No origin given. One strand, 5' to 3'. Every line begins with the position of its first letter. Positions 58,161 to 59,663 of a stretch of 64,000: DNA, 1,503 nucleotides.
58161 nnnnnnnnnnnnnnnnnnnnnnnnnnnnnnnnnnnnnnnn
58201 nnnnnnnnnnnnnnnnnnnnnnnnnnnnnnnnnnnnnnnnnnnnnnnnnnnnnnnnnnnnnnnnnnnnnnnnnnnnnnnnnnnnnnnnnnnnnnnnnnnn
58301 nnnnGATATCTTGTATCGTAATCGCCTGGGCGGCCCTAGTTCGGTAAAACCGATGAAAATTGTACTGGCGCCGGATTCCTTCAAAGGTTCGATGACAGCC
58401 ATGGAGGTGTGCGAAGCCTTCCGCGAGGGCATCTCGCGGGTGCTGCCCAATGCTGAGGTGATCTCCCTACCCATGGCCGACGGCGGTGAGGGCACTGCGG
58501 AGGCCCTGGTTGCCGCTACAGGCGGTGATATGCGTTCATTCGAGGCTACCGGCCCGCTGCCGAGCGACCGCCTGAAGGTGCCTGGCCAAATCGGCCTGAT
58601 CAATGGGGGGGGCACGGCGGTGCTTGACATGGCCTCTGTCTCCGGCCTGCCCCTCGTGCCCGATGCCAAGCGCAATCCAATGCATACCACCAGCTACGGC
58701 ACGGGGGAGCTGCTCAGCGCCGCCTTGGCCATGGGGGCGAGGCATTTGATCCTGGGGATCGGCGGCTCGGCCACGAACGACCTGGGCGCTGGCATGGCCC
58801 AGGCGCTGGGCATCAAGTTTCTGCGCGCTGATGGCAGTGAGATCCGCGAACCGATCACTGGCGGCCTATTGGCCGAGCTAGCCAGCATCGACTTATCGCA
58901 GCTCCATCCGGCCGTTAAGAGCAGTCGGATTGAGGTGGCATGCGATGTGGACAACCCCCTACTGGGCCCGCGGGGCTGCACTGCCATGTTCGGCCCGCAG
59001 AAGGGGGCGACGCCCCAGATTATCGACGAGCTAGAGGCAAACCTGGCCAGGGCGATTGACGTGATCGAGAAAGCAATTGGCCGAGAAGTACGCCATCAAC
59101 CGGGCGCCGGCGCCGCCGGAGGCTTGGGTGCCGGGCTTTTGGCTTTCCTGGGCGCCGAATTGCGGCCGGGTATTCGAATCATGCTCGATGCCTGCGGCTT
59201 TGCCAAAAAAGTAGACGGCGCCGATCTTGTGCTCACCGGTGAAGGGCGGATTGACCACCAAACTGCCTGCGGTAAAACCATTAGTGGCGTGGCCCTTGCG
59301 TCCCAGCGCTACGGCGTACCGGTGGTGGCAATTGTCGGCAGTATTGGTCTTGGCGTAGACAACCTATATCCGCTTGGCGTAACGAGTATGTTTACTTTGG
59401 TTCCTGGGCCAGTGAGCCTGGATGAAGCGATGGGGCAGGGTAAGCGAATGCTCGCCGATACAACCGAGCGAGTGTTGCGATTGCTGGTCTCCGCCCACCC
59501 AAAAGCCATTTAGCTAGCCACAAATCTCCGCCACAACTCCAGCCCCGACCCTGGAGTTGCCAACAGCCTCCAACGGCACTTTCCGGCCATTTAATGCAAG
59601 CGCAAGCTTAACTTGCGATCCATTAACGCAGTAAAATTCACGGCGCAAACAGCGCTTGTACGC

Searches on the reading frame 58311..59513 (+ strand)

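Call 33: search_protein_families(library=pfam, max_evalue=0.00001, proteins=[window:58311-59513:+])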
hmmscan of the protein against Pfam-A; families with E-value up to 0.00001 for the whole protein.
window:58311-59513:+ (400 aa): 1 family
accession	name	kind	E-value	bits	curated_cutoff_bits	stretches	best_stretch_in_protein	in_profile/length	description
PF02595.20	Gly_kinase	-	2.1e-142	474.9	23.3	1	17-392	1-371/372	Glycerate kinase family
